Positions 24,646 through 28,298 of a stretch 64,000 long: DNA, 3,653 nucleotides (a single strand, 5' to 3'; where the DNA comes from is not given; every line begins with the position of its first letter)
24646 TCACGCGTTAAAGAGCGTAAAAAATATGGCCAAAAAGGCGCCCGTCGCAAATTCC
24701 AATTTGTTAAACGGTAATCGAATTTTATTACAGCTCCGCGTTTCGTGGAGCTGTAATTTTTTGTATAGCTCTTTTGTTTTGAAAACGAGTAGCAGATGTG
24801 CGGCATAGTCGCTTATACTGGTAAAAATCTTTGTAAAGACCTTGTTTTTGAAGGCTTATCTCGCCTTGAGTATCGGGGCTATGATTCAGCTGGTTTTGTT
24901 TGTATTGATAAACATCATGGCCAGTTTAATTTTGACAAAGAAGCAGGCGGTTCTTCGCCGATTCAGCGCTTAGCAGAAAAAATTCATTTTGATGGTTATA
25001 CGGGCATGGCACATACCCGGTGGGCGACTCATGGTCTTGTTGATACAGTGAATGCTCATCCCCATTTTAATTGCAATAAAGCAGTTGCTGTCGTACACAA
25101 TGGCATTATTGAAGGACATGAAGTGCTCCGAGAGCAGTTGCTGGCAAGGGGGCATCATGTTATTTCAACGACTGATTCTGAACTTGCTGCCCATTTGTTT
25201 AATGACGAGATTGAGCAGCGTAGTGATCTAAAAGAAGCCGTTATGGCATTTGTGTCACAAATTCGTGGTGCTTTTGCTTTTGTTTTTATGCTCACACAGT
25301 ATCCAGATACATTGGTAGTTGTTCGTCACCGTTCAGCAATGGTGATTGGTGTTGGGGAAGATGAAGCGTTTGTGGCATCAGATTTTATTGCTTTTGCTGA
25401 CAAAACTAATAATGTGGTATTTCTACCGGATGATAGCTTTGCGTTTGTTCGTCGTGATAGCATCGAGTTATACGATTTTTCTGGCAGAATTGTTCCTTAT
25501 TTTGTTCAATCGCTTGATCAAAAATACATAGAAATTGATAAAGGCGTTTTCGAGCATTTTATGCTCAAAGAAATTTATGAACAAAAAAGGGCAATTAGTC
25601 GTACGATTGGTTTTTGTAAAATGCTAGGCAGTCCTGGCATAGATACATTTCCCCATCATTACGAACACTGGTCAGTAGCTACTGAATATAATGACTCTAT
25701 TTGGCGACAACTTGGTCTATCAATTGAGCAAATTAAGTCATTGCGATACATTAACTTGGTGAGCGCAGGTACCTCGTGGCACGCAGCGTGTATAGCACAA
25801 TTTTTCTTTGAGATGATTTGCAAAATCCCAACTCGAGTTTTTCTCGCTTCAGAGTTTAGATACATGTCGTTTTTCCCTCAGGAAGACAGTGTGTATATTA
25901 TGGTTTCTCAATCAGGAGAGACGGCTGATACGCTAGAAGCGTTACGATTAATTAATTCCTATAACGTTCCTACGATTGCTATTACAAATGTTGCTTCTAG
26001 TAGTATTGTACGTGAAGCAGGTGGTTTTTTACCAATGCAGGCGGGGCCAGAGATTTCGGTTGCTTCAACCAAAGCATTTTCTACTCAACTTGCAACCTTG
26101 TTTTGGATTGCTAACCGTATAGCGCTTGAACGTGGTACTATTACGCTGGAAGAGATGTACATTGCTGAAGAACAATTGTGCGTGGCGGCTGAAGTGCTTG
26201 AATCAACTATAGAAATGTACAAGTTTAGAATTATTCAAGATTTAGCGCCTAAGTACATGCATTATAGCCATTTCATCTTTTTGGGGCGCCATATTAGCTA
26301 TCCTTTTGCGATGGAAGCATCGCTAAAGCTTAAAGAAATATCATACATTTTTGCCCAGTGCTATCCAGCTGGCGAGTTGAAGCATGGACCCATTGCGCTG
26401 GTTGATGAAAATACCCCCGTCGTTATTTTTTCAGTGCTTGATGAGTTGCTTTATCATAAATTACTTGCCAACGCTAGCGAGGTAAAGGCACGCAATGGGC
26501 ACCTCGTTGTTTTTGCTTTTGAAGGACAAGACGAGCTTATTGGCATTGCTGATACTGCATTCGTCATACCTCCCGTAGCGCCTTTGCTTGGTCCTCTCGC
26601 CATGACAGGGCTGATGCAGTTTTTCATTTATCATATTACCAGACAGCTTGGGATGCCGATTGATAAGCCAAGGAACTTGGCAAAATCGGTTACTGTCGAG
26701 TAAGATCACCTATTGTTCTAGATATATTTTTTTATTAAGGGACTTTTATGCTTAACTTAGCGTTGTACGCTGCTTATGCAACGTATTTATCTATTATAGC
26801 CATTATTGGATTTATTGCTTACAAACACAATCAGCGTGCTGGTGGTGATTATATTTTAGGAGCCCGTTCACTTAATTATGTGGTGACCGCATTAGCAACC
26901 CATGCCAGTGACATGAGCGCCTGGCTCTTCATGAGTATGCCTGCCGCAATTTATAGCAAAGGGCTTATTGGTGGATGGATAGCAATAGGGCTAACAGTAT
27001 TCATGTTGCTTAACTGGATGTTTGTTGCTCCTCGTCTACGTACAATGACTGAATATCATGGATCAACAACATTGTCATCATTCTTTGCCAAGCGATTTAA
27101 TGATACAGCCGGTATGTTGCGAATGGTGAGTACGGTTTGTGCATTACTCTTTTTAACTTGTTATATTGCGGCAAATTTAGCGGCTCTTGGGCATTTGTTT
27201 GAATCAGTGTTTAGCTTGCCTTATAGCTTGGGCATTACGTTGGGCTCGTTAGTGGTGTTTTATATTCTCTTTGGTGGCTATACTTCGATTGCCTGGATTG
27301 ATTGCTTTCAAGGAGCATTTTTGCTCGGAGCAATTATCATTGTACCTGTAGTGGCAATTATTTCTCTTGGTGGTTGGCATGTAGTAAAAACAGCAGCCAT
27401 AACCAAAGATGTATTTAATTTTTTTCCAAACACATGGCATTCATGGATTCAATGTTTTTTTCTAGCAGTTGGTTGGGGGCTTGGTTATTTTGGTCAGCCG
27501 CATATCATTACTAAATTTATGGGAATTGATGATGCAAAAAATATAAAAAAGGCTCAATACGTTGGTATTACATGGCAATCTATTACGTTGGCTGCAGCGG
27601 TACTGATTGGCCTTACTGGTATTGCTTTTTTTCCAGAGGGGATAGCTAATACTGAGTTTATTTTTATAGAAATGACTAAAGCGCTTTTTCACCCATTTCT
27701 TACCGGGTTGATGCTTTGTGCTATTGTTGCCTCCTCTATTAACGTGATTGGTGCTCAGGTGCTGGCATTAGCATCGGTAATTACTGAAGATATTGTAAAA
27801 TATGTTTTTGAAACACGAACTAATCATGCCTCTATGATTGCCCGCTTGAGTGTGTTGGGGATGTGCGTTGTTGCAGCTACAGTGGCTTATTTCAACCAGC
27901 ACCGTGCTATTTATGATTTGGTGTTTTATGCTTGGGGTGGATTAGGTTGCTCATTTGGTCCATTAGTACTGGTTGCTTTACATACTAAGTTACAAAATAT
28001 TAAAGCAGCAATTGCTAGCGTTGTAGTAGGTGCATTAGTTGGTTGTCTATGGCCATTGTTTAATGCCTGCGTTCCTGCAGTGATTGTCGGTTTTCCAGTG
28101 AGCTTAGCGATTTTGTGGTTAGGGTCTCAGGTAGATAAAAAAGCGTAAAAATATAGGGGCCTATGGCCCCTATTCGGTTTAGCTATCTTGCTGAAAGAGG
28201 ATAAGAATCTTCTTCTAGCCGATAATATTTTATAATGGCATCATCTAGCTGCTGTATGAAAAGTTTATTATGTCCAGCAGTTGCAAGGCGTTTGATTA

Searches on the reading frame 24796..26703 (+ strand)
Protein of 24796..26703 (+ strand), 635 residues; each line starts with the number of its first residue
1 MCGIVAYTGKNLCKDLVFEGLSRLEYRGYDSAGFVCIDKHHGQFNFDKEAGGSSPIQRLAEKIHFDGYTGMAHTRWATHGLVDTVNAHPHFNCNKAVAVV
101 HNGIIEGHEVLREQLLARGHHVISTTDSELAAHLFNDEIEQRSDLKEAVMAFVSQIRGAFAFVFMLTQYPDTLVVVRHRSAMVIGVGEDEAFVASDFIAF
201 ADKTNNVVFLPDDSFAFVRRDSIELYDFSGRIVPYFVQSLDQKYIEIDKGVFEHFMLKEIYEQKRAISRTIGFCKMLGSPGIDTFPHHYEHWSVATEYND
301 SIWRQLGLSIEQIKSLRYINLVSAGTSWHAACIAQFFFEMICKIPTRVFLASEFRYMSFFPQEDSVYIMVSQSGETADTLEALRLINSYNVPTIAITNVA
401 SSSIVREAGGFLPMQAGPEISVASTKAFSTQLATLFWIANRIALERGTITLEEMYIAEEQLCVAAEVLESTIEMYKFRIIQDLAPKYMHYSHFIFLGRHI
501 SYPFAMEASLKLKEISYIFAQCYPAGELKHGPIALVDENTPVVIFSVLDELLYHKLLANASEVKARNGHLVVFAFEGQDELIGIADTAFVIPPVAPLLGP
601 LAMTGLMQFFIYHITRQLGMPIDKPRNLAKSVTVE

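Call 79: search_protein_families(library=pfam, proteins=[window:24796-26703:+], max_evalue=0.001)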
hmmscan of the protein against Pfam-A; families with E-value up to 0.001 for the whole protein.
window:24796-26703:+ (635 aa): 4 families
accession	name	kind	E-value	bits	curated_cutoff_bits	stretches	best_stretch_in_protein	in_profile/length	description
PF01380.27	SIS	-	8.9e-39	132.7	25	2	319-435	8-125/131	SIS domain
PF13522.11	GATase_6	-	4.4e-17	62.8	27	1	61-182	4-116/130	Glutamine amidotransferase domain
PF13537.11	GATase_7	-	1.1e-10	42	25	1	87-195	13-116/123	Glutamine amidotransferase domain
PF13230.11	GATase_4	-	2.2e-05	23.9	23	1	42-150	46-160/272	Glutamine amidotransferases class-II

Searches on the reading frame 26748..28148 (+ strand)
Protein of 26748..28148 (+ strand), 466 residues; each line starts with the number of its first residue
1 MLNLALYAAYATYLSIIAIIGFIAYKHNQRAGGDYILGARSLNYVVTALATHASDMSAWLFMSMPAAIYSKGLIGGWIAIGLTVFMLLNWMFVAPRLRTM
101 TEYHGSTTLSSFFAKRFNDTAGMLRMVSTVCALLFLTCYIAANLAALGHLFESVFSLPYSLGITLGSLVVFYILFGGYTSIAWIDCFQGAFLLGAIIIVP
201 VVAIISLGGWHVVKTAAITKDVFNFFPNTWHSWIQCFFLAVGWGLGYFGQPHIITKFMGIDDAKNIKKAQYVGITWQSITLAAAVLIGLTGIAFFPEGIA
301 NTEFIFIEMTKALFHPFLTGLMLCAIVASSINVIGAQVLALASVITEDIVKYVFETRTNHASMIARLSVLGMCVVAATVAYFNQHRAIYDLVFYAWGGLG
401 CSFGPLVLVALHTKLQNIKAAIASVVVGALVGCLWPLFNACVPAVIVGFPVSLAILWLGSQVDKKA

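Call 79: search_protein_families(library=pfam, proteins=[window:26748-28148:+], max_evalue=0.001)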
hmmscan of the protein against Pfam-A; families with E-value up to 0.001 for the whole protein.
window:26748-28148:+ (466 aa): 1 family
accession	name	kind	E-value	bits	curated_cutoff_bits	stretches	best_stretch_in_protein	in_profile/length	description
PF00474.23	SSF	-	5.2e-63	213.7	22.8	1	35-428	1-406/406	Sodium:solute symporter family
